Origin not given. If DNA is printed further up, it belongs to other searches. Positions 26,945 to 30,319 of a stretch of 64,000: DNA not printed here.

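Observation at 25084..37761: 12.6 kb seven-gene operon: giant CBM/SBP lipoprotein, two ABC permease pairs, an NHL-TPR-Yip1 membrane fusion and a 1024 aa secreted enzyme-like protein, with no ATPase or regulator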

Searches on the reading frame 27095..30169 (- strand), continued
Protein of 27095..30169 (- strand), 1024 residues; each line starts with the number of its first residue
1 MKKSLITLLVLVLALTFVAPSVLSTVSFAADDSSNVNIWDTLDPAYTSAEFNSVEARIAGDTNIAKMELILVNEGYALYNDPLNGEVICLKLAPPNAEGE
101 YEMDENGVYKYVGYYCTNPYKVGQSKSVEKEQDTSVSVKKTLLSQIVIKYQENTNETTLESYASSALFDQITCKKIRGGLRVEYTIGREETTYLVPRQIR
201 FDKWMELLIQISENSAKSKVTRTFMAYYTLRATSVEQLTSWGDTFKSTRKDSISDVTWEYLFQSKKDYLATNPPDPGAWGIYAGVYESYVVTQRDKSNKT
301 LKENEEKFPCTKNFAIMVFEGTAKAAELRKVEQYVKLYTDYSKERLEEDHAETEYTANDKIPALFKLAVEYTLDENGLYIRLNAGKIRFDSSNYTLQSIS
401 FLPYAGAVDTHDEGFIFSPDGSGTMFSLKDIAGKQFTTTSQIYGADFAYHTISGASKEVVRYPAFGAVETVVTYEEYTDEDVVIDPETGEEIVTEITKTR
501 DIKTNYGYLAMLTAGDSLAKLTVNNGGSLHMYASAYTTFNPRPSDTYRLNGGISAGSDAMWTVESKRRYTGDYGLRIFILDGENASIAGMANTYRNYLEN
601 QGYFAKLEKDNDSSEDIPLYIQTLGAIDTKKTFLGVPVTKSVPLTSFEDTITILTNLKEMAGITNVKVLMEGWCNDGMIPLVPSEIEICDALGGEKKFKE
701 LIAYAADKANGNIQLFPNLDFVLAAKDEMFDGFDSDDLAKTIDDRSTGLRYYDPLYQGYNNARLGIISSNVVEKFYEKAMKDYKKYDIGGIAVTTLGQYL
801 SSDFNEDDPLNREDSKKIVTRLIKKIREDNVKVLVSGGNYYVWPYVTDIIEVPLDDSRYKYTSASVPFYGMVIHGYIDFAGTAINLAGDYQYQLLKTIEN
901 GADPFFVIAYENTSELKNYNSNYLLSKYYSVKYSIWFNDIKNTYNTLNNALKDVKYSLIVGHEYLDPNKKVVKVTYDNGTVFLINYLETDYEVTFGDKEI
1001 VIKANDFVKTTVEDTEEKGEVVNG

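Call 46: get_annotated_region(hit=H2, flank=12000)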
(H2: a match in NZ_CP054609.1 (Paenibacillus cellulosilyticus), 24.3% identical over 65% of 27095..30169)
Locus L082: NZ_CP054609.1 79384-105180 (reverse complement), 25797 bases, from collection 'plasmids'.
description: Paenibacillus cellulosilyticus strain KACC 14175 plasmid unnamed1, complete sequence
organism: Paenibacillus cellulosilyticus (NCBI taxid 375489)
taxonomy: Bacteria; Bacillota; Bacilli; Bacillales; Paenibacillaceae; Paenibacillus; Paenibacillus cellulosilyticus
host: -; source: cell culture,soil; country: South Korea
typing (MOB-suite, as given by PLSDB): non-mobilizable
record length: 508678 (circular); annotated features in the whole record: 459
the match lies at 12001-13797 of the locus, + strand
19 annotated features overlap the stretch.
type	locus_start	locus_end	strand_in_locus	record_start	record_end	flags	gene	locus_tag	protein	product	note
CDS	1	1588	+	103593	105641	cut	recG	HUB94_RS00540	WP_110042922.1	ATP-dependent DNA helicase RecG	GO:0006310 - DNA recombination [Evidence IEA]; GO:0006281 - DNA repair [Evidence IEA]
CDS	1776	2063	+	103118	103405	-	-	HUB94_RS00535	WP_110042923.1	stage VI sporulation protein F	-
CDS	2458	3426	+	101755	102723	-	-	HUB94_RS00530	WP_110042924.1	aldo/keto reductase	-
CDS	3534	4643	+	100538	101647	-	ugpC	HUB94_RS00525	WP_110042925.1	sn-glycerol-3-phosphate ABC transporter ATP-binding protein UgpC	-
CDS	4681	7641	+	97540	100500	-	-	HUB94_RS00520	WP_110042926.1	extracellular solute-binding protein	-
CDS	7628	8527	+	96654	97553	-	-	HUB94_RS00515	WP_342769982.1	sugar ABC transporter permease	-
CDS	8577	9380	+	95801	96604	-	-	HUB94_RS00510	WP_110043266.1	carbohydrate ABC transporter permease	GO:0008643 - carbohydrate transport [Evidence IEA]; GO:0055085 - transmembrane transport [Evidence IEA]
CDS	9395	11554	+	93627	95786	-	-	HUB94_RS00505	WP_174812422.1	YIP1 family protein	-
CDS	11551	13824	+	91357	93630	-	-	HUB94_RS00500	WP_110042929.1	DUF5696 domain-containing protein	-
CDS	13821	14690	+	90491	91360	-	-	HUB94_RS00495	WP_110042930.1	sugar ABC transporter permease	-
CDS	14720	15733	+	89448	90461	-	-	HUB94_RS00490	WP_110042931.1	carbohydrate ABC transporter permease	GO:0008643 - carbohydrate transport [Evidence IEA]; GO:0055085 - transmembrane transport [Evidence IEA]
CDS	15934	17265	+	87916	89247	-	-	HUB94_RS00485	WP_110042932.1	LLM class flavin-dependent oxidoreductase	-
CDS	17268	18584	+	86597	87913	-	-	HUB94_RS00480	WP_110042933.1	LLM class flavin-dependent oxidoreductase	-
CDS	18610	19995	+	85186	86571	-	-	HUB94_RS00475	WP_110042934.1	extracellular solute-binding protein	-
CDS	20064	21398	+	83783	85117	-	-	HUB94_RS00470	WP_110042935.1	LLM class flavin-dependent oxidoreductase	-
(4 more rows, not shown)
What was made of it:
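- On Type I ABC importer, CUT1 sugar subfamily: A ugpC gene is adjacent in P. cellulosilyticus (call 46).
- In P. cellulosilyticus a ugpC ATPase gene directly precedes it on the same strand (call 46).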

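Call 59: search_protein_families(library=pfam, proteins=[L008:426-1535:+, L024:2-1024:-, L012:15455-16777:-, L018:12472-14211:+, L065:104-1426:-, L036:15124-16191:+, L039:19001-19714:+, L003:20907-22502:-, L027:6915-7802:-, L039:19711-20805:+], max_evalue=0.001)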
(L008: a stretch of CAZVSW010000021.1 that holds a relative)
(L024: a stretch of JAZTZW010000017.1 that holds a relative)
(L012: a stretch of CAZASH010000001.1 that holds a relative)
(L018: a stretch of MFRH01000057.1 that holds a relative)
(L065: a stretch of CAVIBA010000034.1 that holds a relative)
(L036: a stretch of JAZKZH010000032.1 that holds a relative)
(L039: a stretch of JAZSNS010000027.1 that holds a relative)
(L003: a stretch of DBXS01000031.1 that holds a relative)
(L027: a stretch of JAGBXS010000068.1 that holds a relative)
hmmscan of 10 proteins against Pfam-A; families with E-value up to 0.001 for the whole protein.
L008:426-1535:+ (369 aa): 1 family
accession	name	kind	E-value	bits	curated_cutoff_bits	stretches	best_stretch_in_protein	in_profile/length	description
PF02557.22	VanY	-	2.8e-10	40.5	25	1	175-291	9-131/132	D-alanyl-D-alanine carboxypeptidase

L024:2-1024:- (341 aa): 0 families

L012:15455-16777:- (440 aa): 1 family
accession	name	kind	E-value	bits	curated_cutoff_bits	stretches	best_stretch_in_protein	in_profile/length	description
PF07451.17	SpoVAD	-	1.8e-123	411.9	22.1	1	121-437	10-328/329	Stage V sporulation protein AD (SpoVAD)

L018:12472-14211:+ (579 aa): 2 families
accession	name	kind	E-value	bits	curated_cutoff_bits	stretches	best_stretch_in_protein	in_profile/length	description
PF00501.34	AMP-binding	-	1.2e-67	228.9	29.9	1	29-436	4-384/384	AMP-binding enzyme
PF23562.2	AMP-binding_C_3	-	6.7e-08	33.4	20.8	1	474-578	2-107/124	AMP-binding enzyme C-terminal domain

L065:104-1426:- (440 aa): 3 families
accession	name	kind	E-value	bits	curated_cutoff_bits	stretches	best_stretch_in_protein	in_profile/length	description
PF00266.25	Aminotran_5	-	2.2e-77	261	21.5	1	59-417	1-369/371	Aminotransferase class-V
PF01041.23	DegT_DnrJ_EryC1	-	3.9e-06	26.8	19.8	1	146-239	65-153/360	DegT/DnrJ/EryC1/StrS aminotransferase family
PF01212.27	Beta_elim_lyase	-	0.00032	20.6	27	1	119-238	49-175/288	Beta-eliminating lyase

L036:15124-16191:+ (355 aa): 1 family
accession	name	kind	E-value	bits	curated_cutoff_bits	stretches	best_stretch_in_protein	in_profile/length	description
PF03590.20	AsnA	-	6e-104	347.2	27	1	40-264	1-226/228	Aspartate-ammonia ligase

L039:19001-19714:+ (237 aa): 2 families
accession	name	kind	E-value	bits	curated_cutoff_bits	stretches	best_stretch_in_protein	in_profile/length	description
PF00072.30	Response_reg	-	1e-28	100.2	30.2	1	18-127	1-110/111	Response regulator receiver domain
PF00486.34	Trans_reg_C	-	7.3e-21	74.5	26.2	1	161-233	2-76/77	Transcriptional regulatory protein, C terminal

L003:20907-22502:- (531 aa): 0 families

L027:6915-7802:- (295 aa): 4 families
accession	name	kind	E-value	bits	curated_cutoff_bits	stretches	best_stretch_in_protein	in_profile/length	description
PF00106.31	adh_short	-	6.2e-19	68.7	26.6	1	17-153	1-140/195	short chain dehydrogenase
PF13561.12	adh_short_C2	-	6.8e-09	36.1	27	1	26-153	6-134/236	Enoyl-(Acyl carrier protein) reductase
PF08659.16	KR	-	3.9e-05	24.1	22.6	1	20-104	4-92/180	KR domain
PF01370.27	Epimerase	-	6e-05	23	20.9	1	19-181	1-149/240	NAD dependent epimerase/dehydratase family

L039:19711-20805:+ (364 aa): 5 families
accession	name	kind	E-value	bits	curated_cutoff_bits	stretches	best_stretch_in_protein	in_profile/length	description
PF02518.31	HATPase_c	-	4.3e-27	95.2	26.4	1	257-364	3-110/111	Histidine kinase-, DNA gyrase B-, and HSP90-like ATPase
PF00512.31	HisKA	-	7.1e-19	68.1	26.9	1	147-210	3-65/66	His Kinase A (phospho-acceptor) domain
PF00672.30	HAMP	-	1.1e-08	35.7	25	1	96-139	8-51/53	HAMP domain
PF14501.12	HATPase_c_5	-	0.00046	20.5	22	0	260-350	6-91/102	GHKL domain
PF11026.13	DUF2721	-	0.00068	20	28.3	0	10-80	42-115/129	Protein of unknown function (DUF2721)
